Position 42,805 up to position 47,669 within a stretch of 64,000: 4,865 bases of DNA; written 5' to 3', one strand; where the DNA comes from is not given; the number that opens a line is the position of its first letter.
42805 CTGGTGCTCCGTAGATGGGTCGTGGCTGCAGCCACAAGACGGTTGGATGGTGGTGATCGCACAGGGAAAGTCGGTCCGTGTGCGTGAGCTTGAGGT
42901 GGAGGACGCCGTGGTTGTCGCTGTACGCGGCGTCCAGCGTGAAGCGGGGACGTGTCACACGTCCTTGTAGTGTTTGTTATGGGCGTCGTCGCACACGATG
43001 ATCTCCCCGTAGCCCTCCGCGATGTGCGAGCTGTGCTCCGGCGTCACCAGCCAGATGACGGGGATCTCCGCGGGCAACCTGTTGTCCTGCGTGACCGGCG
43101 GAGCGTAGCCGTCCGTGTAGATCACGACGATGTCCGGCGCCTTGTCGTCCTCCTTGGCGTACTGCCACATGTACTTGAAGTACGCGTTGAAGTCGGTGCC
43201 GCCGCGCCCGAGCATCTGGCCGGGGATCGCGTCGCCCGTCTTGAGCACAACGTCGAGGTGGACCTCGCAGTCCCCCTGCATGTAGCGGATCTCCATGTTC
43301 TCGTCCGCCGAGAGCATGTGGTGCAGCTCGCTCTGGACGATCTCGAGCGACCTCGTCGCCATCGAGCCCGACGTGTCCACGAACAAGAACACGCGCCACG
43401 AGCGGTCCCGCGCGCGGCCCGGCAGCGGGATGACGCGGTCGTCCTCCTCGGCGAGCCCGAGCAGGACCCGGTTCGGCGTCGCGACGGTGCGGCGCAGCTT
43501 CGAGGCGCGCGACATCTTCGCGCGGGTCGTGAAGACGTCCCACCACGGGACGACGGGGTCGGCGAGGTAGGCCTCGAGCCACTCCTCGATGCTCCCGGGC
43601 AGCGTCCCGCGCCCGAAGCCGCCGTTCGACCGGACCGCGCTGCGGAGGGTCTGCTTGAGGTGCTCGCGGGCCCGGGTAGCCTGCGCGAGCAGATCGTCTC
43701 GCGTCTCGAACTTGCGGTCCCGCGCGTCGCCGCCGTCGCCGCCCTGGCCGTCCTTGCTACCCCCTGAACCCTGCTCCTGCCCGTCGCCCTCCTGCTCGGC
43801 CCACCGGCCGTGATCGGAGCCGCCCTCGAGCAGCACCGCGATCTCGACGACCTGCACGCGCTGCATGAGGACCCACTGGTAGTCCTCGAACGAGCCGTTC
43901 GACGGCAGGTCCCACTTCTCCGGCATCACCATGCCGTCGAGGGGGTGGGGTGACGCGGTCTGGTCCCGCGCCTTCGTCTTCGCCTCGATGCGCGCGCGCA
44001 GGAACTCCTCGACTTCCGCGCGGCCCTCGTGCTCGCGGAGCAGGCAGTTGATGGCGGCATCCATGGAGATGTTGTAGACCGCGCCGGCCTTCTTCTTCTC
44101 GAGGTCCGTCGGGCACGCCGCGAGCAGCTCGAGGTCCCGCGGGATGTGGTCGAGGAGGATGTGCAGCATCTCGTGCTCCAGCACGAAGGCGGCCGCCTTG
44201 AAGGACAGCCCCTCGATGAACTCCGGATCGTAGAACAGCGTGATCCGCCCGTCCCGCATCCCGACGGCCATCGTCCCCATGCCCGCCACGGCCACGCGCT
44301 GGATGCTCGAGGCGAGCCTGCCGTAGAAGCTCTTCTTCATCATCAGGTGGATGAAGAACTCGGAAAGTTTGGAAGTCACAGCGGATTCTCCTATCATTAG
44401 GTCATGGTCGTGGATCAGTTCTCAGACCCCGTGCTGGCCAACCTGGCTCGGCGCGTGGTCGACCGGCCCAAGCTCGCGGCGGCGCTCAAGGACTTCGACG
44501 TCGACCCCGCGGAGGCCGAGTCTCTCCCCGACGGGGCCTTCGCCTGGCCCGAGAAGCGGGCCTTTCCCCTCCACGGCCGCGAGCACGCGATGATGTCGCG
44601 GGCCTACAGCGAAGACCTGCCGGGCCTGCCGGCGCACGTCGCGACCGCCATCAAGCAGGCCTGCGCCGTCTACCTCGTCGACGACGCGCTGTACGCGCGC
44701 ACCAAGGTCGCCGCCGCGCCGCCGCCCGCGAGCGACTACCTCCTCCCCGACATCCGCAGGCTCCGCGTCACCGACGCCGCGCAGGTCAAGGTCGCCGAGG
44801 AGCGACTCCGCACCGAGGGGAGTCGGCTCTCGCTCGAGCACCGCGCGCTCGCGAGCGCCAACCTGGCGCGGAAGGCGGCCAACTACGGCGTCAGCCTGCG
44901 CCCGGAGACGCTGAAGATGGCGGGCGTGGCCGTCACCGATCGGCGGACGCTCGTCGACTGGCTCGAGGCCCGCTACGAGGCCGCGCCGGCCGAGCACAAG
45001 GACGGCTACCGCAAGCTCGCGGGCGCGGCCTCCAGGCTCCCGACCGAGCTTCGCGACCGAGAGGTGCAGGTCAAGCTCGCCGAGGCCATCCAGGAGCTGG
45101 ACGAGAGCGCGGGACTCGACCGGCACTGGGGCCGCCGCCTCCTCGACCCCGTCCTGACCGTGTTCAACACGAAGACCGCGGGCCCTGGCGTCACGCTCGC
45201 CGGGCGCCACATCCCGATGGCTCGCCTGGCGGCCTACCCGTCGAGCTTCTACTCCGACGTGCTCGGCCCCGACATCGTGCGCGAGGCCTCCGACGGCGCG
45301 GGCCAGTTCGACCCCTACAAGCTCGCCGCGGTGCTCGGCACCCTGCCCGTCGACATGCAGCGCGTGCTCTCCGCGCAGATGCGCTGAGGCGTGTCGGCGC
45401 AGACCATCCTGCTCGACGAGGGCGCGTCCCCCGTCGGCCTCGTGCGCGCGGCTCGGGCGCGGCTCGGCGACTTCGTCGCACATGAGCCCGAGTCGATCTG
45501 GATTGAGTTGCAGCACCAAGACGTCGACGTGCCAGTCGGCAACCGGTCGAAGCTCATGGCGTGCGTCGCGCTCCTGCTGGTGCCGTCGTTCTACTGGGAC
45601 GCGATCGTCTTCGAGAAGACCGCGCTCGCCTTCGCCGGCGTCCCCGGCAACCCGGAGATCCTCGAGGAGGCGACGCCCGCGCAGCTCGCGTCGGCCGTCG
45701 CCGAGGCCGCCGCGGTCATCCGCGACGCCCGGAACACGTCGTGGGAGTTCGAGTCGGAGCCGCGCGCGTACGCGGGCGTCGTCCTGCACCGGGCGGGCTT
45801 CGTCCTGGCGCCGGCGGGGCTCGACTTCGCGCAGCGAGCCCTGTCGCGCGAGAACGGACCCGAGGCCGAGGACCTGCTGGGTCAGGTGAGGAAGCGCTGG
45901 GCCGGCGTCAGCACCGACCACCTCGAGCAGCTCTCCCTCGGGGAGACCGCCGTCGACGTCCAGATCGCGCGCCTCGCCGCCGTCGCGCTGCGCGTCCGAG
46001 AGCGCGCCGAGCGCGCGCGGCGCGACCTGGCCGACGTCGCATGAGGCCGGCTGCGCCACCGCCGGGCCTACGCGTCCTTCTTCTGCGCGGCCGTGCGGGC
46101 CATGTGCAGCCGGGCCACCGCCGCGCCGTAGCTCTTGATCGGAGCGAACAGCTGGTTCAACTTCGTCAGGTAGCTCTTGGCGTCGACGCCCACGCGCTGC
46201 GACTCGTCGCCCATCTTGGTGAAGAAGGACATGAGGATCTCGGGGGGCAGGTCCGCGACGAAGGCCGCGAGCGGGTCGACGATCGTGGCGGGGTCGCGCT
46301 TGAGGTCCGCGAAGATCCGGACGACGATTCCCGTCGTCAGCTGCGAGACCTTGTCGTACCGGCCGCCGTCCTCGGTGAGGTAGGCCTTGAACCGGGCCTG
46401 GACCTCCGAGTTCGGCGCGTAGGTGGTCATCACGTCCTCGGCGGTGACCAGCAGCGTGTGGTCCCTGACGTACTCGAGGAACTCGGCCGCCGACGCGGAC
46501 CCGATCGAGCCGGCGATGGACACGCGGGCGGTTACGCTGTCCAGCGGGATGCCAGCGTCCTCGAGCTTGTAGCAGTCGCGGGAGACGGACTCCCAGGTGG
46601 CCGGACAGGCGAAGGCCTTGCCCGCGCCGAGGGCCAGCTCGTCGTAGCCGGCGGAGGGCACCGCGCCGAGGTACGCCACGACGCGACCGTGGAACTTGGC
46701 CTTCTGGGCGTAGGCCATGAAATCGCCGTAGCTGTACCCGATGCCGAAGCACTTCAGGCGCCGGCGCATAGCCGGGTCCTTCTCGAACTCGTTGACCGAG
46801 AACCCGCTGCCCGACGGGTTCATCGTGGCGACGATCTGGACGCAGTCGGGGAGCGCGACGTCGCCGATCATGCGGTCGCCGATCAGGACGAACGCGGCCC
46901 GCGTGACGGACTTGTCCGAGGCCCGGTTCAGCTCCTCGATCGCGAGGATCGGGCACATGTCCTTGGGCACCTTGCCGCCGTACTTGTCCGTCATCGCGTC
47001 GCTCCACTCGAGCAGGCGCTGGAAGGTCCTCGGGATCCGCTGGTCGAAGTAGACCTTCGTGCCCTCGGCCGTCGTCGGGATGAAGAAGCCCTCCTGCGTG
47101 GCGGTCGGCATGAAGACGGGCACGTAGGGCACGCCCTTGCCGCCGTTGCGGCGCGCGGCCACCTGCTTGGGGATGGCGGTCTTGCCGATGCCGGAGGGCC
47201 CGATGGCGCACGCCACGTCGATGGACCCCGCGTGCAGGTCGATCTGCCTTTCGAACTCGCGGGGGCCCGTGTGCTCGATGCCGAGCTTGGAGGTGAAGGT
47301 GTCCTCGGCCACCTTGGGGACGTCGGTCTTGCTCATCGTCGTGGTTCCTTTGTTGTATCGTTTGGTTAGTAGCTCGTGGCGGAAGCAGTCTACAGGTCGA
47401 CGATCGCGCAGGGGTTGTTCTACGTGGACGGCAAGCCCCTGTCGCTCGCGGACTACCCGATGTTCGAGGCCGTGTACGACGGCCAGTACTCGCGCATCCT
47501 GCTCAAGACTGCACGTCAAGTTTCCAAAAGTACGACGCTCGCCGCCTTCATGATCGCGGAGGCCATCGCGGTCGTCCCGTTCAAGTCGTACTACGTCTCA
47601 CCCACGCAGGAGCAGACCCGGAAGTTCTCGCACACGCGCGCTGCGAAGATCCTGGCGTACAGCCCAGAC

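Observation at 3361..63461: Recurrent 15-bp junction motif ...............: a candidate phage regulon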

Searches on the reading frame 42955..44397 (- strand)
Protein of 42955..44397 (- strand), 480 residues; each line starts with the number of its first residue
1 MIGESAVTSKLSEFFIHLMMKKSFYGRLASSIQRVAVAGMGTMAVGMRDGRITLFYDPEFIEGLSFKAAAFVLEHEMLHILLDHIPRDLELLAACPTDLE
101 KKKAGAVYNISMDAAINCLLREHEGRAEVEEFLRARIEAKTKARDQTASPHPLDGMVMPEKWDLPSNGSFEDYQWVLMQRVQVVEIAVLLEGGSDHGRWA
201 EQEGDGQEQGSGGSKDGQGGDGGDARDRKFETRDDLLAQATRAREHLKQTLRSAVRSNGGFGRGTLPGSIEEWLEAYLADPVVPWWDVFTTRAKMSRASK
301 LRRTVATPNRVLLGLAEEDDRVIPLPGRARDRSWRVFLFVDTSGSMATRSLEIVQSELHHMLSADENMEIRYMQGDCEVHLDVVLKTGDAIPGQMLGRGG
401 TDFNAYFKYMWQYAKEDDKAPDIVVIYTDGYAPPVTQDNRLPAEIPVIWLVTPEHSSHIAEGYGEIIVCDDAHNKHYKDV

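Call 14: search_protein_families(library=pfam, proteins=[window:42955-44397:-], max_evalue=0.01)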
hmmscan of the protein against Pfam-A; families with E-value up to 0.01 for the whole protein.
window:42955-44397:- (480 aa): 3 families
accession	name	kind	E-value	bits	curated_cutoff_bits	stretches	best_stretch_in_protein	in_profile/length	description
PF13203.12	DUF2201_N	-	1.8e-16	61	23.2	1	16-313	11-256/271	Putative metallopeptidase domain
PF09967.15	DUF2201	-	2.2e-12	47.6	26.4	1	337-468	2-121/123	VWA-like domain (DUF2201)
PF13519.12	VWA_2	-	0.0035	18.4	27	1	338-430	3-106/107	von Willebrand factor type A domain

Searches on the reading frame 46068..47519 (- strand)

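Call 14: search_protein_families(library=pfam, proteins=[window:46068-47519:-], max_evalue=0.01)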
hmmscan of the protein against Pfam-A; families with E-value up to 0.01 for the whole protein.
window:46068-47519:- (483 aa): 1 family
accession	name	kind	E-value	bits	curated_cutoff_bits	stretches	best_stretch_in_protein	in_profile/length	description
PF07728.20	AAA_5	-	0.0018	18.8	22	1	106-254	5-138/139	AAA domain (dynein-related subfamily)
